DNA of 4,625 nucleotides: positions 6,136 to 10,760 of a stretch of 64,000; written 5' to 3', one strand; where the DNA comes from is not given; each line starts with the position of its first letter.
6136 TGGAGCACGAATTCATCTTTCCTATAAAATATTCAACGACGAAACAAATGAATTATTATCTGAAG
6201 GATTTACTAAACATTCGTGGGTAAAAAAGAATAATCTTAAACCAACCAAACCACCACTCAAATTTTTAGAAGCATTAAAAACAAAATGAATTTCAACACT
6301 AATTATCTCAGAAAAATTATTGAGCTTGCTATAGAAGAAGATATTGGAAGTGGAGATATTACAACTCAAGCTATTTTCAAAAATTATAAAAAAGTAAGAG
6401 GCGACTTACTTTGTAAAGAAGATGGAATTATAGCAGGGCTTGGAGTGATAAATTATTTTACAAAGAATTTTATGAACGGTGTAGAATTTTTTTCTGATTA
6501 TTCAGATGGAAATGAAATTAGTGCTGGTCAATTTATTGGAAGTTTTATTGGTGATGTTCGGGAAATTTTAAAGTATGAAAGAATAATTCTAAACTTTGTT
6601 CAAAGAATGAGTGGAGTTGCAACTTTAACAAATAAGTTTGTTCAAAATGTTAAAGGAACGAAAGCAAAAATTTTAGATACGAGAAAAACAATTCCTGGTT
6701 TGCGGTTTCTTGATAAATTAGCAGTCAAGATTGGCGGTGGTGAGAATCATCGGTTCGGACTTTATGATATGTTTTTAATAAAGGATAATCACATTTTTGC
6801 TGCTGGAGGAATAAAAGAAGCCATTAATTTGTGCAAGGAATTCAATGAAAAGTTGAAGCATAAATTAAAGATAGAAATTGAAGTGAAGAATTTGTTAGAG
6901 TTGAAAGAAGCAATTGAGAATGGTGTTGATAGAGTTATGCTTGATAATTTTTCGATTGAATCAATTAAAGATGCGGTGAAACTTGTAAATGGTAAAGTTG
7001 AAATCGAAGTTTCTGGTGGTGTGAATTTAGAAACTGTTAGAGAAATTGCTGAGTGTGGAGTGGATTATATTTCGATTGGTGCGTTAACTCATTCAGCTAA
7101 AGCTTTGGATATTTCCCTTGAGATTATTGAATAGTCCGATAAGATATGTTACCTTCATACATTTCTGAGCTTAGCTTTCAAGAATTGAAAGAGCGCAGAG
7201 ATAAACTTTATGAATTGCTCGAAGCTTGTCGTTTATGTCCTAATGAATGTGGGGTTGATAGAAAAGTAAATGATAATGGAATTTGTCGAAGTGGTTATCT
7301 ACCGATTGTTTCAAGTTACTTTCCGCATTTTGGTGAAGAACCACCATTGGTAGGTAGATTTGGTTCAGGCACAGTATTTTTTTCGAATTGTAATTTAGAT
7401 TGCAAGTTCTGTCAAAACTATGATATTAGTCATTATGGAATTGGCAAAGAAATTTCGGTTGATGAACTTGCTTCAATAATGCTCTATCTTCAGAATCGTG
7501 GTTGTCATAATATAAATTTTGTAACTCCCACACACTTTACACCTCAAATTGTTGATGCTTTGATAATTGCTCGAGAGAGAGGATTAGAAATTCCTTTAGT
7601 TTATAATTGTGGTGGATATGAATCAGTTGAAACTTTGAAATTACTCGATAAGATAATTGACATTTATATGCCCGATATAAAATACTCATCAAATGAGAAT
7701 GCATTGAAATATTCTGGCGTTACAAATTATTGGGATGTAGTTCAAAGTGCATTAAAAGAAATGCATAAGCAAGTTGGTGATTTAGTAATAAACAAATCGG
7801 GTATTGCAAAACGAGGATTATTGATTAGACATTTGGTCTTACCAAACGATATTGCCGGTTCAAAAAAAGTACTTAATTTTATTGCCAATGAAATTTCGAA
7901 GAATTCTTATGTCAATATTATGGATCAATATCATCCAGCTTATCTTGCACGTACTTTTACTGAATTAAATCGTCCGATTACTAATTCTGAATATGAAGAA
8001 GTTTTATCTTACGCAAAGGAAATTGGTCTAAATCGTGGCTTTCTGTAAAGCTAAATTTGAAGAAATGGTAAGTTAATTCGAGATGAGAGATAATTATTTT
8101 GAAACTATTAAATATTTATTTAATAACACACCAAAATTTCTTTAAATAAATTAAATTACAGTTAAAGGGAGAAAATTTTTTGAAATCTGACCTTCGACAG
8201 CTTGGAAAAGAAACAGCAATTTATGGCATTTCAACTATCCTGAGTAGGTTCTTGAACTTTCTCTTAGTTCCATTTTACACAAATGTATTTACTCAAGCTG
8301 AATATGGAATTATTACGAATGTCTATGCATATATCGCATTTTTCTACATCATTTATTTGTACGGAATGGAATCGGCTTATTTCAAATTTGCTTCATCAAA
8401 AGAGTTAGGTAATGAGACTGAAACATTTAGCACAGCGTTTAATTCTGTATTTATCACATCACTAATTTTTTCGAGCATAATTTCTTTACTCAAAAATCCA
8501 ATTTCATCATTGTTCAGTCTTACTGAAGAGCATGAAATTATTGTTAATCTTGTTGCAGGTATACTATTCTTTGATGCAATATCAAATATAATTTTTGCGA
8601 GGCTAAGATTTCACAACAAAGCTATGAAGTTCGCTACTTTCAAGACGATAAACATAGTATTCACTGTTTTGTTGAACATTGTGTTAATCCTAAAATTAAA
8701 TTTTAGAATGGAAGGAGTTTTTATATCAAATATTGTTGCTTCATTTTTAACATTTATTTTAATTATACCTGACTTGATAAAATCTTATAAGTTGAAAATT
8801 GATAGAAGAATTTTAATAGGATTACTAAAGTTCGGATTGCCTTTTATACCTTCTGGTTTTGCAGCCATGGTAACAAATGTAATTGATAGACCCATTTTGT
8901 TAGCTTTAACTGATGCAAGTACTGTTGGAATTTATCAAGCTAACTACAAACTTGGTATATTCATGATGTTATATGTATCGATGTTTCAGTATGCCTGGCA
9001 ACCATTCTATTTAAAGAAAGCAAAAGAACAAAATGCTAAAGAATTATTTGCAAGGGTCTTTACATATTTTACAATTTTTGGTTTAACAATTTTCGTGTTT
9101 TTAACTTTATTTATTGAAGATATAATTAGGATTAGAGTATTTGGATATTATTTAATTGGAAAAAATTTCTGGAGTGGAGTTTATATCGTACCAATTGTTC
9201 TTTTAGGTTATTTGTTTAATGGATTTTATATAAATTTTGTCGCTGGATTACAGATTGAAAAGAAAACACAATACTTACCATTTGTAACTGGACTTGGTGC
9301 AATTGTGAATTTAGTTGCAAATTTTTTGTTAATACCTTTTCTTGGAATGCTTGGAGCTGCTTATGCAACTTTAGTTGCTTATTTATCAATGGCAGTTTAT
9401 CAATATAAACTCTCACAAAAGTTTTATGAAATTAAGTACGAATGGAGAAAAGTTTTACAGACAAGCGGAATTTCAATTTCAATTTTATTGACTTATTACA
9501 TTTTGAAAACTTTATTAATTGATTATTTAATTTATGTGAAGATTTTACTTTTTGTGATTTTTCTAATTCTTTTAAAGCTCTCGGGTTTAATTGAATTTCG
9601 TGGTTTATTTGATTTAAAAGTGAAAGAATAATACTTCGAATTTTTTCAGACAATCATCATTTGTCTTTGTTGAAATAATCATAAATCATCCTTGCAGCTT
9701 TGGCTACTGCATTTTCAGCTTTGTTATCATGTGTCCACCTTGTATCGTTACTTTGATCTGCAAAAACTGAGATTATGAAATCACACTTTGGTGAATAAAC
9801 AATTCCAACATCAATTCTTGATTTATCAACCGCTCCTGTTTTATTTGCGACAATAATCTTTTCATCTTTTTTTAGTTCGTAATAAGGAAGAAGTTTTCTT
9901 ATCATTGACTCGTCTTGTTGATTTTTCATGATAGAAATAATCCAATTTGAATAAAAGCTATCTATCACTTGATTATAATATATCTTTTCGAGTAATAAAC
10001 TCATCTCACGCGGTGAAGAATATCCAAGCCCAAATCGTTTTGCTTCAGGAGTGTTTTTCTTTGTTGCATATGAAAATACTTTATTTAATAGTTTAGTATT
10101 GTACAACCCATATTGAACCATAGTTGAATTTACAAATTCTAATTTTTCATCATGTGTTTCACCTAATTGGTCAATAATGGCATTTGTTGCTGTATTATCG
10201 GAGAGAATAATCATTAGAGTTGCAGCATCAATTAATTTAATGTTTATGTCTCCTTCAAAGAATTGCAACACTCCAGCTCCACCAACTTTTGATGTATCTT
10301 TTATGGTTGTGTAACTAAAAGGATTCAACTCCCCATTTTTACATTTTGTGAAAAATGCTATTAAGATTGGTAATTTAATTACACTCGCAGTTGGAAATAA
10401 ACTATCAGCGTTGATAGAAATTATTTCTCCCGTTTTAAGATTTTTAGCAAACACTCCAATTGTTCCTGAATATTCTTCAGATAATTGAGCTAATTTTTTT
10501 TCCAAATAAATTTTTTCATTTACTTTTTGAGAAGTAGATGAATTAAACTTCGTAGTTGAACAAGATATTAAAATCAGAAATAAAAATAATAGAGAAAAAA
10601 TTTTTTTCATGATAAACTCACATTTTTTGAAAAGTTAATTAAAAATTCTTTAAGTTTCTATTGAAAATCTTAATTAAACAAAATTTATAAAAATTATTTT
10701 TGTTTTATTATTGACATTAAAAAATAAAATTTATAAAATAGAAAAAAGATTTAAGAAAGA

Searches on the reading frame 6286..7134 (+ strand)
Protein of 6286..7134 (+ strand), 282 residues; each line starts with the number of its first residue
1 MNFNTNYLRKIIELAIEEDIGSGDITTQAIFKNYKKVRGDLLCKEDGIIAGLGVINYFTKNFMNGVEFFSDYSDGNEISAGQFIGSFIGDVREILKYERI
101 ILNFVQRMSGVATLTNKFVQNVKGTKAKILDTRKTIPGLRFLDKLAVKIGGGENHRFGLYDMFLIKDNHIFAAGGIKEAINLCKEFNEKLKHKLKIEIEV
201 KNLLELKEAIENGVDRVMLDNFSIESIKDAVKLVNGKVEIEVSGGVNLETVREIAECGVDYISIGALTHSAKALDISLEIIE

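Call 19: search_protein_families(library=pfam, proteins=[window:6286-7134:+], max_evalue=0.001)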
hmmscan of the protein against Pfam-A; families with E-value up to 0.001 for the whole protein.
window:6286-7134:+ (282 aa): 3 families
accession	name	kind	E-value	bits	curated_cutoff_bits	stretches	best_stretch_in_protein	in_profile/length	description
PF01729.25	QRPTase_C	-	5.5e-63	212.1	23.1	1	111-279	1-169/169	Quinolinate phosphoribosyl transferase, C-terminal domain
PF02749.22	QRPTase_N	-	5.7e-17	62.1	27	1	24-109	1-82/82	Quinolinate phosphoribosyl transferase, N-terminal domain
PF00834.25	Ribul_P_3_epim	-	0.00036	20.4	21.1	1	224-266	153-195/198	Ribulose-phosphate 3 epimerase family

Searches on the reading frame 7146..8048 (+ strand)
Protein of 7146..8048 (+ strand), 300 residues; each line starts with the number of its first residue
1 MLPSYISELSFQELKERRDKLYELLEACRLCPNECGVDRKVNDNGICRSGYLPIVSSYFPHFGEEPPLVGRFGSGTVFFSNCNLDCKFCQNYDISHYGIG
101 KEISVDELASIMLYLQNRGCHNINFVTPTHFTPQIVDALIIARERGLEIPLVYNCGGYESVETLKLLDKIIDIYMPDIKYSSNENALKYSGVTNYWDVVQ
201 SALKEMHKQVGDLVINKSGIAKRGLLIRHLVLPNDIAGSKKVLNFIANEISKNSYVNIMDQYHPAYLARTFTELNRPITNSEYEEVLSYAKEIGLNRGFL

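Call 19: search_protein_families(library=pfam, proteins=[window:7146-8048:+], max_evalue=0.001)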
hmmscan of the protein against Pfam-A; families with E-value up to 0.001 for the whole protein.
window:7146-8048:+ (300 aa): 2 families
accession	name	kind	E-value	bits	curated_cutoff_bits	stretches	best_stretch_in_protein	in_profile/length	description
PF04055.27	Radical_SAM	-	4.9e-15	56.5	29.5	1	77-209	2-139/166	Radical SAM superfamily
PF13353.11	Fer4_12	-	0.00012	22.8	22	1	76-126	9-59/137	4Fe-4S single cluster domain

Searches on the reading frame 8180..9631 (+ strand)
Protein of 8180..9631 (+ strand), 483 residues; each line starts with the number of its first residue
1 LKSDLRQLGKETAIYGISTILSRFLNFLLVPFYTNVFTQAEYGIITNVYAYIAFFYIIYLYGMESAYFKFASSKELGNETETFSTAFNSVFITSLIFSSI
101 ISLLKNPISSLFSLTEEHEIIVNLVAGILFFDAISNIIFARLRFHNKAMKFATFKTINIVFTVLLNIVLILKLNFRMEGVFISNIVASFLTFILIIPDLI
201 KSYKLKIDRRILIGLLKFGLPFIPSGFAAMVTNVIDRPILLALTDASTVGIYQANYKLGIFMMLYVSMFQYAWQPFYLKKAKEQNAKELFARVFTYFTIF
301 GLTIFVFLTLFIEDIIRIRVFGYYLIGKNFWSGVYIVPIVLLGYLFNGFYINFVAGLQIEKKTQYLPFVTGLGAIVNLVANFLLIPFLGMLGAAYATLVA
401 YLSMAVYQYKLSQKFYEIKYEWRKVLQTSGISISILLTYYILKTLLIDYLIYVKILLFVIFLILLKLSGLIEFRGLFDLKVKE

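Call 19: search_protein_families(library=pfam, proteins=[window:8180-9631:+], max_evalue=0.001)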
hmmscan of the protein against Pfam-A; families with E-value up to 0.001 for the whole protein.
window:8180-9631:+ (483 aa): 2 families
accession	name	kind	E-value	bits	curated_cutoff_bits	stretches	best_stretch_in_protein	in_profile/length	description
PF01943.22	Polysacc_synt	-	1.5e-13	51.3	28.2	1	9-275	2-268/274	Polysaccharide biosynthesis protein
PF13440.11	Polysacc_synt_3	-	2.5e-12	47.1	23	1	38-318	7-282/293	Polysaccharide biosynthesis protein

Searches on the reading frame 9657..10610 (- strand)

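Call 19: search_protein_families(library=pfam, proteins=[window:9657-10610:-], max_evalue=0.001)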
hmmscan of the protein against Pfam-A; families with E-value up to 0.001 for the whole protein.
window:9657-10610:- (317 aa): 2 families
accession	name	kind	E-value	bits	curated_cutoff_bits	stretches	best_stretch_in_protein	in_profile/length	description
PF13354.11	Beta-lactamase2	-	9.5e-50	169.3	22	1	52-283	1-213/214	Beta-lactamase enzyme family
PF00768.25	Peptidase_S11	-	5.6e-06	26.4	27.6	1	59-220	21-174/239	D-alanyl-D-alanine carboxypeptidase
